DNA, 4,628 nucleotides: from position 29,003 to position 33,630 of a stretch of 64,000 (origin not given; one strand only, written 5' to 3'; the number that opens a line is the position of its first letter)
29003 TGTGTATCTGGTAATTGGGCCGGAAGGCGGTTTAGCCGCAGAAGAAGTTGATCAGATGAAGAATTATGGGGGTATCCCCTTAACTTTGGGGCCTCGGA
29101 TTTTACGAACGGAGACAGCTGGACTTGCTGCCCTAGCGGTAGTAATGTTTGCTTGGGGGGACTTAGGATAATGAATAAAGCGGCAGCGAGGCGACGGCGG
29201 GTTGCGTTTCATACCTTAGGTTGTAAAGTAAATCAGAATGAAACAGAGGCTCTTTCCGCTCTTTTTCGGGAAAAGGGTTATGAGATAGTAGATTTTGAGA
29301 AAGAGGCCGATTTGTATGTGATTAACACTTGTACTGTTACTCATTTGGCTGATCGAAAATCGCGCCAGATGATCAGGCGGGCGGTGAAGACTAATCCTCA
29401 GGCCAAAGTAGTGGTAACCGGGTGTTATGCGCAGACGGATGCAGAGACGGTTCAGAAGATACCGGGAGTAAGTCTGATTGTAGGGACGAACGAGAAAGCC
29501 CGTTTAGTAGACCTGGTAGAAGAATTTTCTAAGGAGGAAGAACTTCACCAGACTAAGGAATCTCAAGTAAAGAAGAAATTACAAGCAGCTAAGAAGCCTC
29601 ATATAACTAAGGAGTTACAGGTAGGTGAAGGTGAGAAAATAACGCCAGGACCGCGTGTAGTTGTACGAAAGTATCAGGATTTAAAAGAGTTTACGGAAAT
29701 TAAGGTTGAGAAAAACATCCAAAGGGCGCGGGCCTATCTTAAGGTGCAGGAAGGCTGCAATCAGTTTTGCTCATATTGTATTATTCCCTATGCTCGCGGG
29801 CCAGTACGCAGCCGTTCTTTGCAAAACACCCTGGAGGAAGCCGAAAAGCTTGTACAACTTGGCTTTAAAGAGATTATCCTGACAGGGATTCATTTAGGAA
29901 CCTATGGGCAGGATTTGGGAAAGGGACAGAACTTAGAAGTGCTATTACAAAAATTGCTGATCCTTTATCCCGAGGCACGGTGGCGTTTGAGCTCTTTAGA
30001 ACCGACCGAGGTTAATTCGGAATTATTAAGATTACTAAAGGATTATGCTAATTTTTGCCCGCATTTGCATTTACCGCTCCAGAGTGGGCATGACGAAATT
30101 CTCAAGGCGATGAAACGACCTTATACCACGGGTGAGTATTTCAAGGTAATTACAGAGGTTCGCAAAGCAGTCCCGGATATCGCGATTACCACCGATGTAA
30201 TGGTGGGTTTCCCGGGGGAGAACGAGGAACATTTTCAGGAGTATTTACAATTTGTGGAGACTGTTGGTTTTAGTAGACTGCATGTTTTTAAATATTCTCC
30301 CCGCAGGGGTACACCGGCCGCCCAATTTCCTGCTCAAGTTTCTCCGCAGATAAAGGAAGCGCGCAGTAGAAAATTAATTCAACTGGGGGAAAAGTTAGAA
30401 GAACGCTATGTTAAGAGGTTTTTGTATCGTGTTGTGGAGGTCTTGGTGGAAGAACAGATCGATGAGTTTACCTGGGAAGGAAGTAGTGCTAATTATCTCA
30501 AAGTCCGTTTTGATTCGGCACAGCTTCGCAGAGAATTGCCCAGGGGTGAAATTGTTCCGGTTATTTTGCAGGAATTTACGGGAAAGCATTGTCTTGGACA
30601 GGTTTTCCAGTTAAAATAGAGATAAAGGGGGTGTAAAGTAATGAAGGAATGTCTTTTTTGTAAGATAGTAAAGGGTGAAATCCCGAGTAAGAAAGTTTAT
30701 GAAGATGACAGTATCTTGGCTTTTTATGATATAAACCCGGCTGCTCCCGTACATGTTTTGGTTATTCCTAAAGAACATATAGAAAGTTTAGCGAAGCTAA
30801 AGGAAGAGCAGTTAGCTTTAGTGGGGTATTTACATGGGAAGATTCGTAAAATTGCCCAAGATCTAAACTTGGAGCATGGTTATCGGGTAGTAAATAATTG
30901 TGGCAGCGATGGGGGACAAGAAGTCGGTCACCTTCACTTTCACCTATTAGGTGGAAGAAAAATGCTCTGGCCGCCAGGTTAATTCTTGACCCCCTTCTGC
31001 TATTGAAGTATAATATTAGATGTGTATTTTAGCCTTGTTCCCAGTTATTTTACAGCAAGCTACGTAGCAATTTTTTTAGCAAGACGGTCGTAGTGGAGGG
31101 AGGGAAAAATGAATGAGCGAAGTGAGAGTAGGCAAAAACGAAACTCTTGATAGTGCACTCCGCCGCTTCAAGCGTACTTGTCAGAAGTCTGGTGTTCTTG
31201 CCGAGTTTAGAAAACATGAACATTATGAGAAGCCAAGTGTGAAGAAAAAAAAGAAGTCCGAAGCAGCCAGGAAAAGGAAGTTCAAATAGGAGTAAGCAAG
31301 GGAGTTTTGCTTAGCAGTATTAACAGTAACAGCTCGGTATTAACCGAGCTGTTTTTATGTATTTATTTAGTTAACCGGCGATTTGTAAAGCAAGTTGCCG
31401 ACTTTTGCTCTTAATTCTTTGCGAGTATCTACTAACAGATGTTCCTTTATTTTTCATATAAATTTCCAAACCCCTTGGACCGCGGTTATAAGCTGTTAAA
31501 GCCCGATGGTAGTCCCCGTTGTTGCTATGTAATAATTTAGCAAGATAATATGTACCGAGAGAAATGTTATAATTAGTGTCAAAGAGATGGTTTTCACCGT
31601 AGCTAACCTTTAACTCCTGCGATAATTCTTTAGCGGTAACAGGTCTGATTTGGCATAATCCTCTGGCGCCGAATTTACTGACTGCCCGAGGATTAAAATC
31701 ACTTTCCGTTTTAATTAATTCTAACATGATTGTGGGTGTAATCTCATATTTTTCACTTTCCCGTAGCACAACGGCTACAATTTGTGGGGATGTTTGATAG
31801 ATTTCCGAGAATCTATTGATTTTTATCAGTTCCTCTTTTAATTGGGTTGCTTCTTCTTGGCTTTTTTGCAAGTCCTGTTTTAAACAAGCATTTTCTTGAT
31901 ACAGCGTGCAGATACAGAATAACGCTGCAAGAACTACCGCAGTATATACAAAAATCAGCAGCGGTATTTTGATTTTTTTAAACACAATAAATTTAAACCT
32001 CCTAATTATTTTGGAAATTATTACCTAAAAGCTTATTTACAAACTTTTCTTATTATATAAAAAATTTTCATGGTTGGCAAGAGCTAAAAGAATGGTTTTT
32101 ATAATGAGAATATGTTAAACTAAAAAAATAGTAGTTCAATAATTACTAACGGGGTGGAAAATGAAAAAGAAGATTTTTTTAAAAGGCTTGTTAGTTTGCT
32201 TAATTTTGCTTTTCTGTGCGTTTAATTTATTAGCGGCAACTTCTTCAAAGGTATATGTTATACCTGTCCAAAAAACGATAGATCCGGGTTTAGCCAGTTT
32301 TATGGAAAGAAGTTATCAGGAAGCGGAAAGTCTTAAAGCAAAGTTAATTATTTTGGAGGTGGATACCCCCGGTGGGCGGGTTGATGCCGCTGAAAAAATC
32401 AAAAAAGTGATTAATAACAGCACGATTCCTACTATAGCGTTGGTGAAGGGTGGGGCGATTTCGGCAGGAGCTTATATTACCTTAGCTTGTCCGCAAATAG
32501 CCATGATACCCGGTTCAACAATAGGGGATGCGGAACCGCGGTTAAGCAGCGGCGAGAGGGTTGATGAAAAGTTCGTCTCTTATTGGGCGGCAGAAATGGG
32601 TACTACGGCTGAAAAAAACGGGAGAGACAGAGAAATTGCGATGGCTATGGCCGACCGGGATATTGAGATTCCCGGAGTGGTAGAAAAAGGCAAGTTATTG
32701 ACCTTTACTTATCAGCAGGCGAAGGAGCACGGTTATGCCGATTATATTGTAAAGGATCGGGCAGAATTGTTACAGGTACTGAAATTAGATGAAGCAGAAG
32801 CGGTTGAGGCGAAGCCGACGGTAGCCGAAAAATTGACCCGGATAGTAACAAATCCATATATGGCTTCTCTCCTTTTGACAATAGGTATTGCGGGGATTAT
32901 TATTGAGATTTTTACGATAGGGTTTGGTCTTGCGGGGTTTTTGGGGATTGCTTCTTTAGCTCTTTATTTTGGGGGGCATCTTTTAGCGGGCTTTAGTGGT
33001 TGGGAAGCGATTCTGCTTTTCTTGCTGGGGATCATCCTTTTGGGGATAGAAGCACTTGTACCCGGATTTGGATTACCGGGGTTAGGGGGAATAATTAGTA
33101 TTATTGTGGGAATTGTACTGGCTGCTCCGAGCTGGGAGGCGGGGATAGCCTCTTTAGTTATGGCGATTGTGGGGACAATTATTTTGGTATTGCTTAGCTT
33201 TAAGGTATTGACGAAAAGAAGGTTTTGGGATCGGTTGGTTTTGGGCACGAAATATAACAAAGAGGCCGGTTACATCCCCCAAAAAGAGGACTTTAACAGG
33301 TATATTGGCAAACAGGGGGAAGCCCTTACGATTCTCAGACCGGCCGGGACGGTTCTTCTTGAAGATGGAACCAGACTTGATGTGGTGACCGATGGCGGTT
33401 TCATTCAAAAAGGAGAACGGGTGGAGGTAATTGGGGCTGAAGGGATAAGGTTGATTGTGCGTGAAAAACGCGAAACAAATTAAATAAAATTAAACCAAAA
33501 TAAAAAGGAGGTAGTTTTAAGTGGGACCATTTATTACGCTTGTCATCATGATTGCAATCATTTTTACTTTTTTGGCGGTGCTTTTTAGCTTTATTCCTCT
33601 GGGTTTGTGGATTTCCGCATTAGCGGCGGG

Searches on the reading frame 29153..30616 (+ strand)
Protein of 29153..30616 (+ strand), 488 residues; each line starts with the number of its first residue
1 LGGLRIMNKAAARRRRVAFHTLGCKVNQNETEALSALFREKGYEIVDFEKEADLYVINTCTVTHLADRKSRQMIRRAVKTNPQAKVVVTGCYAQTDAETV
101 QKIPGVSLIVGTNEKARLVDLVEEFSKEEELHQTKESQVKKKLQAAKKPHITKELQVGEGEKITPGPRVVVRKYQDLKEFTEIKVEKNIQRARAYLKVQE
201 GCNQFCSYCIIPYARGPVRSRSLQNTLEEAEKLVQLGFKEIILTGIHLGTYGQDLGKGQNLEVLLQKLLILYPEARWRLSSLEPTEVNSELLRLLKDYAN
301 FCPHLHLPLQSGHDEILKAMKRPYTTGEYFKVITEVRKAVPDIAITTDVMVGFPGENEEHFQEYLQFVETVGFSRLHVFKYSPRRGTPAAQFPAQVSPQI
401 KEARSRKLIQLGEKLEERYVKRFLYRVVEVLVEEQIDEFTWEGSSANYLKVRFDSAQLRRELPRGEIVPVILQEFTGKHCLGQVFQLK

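Call 12: search_protein_families(library=pfam, proteins=[window:29153-30616:+], max_evalue=0.001)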
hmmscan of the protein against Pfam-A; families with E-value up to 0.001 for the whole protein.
window:29153-30616:+ (488 aa): 2 families
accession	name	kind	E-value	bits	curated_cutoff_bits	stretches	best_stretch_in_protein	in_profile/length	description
PF00919.26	UPF0004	-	7e-30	103.4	27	1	16-111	1-98/98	Uncharacterized protein family UPF0004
PF04055.27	Radical_SAM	-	9.1e-28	97.9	29.5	1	197-368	2-166/166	Radical SAM superfamily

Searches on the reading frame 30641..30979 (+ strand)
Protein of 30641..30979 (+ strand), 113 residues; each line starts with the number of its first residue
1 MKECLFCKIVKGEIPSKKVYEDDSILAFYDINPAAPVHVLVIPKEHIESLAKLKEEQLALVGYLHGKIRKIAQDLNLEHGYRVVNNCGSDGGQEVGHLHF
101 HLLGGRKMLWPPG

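Call 12: search_protein_families(library=pfam, proteins=[window:30641-30979:+], max_evalue=0.001)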
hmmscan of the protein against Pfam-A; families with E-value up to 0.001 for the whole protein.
window:30641-30979:+ (113 aa): 2 families
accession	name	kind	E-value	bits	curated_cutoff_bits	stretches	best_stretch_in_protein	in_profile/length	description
PF01230.28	HIT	-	3.1e-28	98.7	21.5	1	11-107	1-97/98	HIT domain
PF11969.13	DcpS_C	-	9.6e-28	97.4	24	1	3-104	1-101/114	Scavenger mRNA decapping enzyme C-term binding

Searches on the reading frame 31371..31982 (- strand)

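Call 12: search_protein_families(library=pfam, proteins=[window:31371-31982:-], max_evalue=0.001)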
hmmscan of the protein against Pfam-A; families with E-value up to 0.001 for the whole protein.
window:31371-31982:- (203 aa): 2 families
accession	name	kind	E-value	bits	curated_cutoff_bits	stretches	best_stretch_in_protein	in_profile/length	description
PF01464.25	SLT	-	8.5e-25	87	21.3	1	74-181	5-110/117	Transglycosylase SLT domain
PF19489.4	SLT_4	-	0.00039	20.5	27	0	54-125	20-104/184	Transglycosylase SLT domain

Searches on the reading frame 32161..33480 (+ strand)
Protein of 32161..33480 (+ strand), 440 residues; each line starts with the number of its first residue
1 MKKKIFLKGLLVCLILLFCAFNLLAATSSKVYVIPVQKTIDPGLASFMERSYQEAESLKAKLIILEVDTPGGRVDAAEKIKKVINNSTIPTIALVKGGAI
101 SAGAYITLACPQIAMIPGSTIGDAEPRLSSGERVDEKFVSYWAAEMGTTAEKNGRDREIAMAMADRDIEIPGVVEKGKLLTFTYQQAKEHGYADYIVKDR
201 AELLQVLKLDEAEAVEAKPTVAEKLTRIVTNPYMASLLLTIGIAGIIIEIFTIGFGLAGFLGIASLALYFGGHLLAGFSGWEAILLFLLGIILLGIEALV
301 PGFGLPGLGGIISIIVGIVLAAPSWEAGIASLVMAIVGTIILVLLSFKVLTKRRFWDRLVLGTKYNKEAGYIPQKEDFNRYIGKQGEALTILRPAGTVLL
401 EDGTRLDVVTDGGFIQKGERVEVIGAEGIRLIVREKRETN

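Call 12: search_protein_families(library=pfam, proteins=[window:32161-33480:+], max_evalue=0.001)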
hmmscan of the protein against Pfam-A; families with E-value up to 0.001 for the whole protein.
window:32161-33480:+ (440 aa): 5 families
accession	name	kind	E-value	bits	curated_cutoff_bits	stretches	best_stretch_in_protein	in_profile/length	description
PF25145.1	NfeD1b_N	-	1.2e-68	230.9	40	1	30-215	1-187/189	NfeD1b, N-terminal domain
PF24961.1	NfeD_membrane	-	1.6e-25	89.9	26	1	234-346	2-117/119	NfeD integral membrane domain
PF01957.25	NfeD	-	6.5e-15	55.5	29.1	1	379-434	2-56/57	NfeD-like C-terminal, partner-binding domain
PF01972.22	SDH_protease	-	1.7e-05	24.5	31.3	1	60-129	91-160/286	ClpP-like SDH-type serine proteinase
PF00574.28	CLP_protease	-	0.00049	20.5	20.2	1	59-113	45-99/182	Clp protease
